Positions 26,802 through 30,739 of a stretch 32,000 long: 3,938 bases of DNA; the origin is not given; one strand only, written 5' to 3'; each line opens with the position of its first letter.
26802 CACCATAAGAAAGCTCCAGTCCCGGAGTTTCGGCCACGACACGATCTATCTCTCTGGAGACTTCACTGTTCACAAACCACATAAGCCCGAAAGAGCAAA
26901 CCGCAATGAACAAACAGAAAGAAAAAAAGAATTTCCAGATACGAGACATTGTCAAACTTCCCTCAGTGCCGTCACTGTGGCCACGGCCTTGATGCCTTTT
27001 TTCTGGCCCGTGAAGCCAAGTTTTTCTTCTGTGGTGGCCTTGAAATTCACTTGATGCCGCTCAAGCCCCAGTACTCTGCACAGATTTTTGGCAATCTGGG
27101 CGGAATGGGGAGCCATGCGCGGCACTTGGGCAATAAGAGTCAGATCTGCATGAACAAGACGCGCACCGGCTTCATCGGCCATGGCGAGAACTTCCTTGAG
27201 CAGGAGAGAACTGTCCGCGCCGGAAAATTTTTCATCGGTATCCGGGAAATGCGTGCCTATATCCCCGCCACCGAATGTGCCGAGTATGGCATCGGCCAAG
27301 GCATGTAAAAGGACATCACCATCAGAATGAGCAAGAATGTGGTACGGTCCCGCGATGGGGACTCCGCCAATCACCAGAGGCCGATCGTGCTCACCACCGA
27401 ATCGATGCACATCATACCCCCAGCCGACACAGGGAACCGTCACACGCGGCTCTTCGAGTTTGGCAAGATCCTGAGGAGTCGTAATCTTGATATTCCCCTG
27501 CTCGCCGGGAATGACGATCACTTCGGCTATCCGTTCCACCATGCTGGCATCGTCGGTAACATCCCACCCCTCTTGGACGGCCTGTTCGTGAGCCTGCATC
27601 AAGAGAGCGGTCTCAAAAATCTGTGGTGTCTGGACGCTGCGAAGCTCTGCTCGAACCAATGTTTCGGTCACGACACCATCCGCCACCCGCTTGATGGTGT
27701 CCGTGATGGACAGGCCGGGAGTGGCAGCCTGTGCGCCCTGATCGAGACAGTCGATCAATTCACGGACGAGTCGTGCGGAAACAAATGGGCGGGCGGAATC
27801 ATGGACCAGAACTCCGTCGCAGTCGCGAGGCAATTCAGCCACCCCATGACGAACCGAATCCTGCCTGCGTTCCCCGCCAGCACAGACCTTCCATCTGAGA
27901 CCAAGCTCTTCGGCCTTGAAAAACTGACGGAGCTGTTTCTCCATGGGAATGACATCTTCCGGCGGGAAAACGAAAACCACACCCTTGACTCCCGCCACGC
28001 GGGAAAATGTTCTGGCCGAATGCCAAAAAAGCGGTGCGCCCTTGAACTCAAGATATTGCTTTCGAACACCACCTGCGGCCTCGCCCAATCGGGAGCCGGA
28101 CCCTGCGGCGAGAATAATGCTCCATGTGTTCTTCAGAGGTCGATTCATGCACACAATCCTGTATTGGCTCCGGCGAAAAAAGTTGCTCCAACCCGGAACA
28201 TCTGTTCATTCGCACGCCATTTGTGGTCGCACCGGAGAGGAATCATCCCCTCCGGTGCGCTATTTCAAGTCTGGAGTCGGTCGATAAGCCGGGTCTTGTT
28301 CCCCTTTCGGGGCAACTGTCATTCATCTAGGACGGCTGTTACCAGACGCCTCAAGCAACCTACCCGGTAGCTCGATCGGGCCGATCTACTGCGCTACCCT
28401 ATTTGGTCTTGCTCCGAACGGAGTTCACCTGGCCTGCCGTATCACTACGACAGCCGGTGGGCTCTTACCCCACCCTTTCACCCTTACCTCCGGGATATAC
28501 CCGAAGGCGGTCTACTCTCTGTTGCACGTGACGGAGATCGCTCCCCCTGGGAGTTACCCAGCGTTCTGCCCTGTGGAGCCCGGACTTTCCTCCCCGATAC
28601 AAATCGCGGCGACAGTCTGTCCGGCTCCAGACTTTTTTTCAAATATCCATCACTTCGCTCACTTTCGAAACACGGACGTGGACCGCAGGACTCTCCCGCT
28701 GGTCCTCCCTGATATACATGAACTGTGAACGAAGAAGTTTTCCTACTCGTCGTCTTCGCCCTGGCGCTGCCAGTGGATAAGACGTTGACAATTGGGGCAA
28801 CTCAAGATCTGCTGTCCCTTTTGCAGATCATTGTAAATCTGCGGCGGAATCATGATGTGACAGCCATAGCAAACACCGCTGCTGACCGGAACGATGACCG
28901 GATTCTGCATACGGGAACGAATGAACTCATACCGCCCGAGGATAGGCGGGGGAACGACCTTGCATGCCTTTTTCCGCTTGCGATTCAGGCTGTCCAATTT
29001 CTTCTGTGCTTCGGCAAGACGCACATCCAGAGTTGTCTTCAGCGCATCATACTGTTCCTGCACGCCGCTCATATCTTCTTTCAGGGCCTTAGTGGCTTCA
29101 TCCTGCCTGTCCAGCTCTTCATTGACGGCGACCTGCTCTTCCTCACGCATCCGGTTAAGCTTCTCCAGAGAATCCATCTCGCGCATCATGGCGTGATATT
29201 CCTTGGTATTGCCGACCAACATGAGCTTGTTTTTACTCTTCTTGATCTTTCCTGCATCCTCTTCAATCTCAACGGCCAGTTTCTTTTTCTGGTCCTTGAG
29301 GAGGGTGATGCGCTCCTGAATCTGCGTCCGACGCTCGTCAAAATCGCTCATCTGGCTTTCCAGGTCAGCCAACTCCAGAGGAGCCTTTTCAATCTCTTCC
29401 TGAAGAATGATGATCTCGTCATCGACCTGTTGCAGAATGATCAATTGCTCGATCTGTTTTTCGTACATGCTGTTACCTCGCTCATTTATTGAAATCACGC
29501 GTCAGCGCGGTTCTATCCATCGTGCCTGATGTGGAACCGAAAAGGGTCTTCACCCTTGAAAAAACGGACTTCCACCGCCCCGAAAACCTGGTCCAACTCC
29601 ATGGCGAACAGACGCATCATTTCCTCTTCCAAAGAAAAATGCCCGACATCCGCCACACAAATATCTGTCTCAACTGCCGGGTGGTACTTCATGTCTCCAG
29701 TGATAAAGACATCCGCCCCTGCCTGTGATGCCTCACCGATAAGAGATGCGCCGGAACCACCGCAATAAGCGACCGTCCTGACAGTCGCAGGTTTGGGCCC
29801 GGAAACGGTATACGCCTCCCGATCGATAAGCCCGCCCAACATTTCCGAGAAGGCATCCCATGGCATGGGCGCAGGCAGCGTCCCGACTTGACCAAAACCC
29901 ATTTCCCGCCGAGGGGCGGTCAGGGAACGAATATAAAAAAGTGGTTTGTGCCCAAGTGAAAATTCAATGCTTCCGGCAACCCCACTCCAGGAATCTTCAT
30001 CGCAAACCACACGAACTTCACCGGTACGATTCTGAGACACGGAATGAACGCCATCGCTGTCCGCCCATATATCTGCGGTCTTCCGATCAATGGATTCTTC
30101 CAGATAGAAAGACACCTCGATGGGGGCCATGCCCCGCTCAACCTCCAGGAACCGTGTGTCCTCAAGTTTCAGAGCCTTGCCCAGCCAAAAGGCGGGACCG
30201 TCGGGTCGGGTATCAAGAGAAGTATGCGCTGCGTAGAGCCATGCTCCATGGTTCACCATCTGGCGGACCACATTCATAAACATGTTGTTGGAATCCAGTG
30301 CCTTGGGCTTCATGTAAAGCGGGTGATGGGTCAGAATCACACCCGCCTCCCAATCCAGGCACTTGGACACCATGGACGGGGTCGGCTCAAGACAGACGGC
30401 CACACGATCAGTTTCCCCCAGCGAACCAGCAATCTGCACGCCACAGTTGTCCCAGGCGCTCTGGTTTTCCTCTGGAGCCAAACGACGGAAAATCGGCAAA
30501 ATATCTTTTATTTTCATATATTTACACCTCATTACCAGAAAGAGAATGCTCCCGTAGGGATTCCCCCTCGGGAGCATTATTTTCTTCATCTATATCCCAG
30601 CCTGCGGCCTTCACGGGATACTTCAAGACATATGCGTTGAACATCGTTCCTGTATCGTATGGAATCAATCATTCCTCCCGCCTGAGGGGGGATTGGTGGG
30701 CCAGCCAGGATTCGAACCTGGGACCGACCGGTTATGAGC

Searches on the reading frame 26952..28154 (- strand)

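Call 32: search_protein_families(library=pfam, proteins=[window:26952-28154:-], max_evalue=0.00001)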
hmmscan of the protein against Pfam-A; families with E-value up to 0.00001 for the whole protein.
window:26952-28154:- (400 aa): 3 families
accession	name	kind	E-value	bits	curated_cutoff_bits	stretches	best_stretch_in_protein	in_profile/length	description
PF02542.21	YgbB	-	4.5e-58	196.4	26.7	1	243-395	3-153/155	YgbB family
PF01128.25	IspD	-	8.1e-54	183.1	27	1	13-232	4-214/221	2-C-methyl-D-erythritol 4-phosphate cytidylyltransferase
PF12804.13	NTP_transf_3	-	1.2e-10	42.3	27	1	13-146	2-121/160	MobA-like NTP transferase domain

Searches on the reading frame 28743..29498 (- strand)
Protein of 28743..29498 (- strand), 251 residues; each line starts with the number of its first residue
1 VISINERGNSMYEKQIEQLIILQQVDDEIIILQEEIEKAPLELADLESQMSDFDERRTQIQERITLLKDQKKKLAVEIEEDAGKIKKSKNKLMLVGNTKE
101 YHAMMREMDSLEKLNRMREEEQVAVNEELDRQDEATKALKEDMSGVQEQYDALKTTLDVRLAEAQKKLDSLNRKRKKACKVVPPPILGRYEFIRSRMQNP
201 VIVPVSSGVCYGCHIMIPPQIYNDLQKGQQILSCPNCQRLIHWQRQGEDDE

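Call 32: search_protein_families(library=pfam, proteins=[window:28743-29498:-], max_evalue=0.00001)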
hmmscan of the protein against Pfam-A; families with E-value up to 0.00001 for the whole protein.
window:28743-29498:- (251 aa): 2 families
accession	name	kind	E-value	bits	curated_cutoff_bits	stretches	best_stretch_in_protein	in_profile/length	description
PF02591.20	Zn_ribbon_9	-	4.6e-14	52.7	29.1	1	209-240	1-32/33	C4-type zinc ribbon domain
PF24481.2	CT398_CC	-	1.6e-07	31.8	27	1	22-196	1-178/180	CT398-like coiled coil hairpin domain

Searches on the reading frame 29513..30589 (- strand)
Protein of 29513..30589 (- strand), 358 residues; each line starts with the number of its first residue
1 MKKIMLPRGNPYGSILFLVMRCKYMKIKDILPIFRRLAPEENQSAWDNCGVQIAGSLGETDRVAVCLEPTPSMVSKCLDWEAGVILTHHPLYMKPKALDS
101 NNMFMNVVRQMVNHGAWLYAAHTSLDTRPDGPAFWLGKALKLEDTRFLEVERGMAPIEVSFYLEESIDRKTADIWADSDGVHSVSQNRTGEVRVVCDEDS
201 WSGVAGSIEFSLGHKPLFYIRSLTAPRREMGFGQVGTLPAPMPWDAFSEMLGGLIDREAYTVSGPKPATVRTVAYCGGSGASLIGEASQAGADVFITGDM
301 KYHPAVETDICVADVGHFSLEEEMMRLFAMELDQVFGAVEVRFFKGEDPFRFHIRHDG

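Call 32: search_protein_families(library=pfam, proteins=[window:29513-30589:-], max_evalue=0.00001)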
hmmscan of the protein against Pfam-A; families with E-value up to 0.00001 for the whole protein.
window:29513-30589:- (358 aa): 1 family
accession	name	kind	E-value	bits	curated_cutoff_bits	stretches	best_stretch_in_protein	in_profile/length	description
PF01784.24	DUF34_NIF3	-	6.1e-63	213.3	23.4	1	25-345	1-251/256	Duf34/NIF3 (NGG1p interacting factor 3)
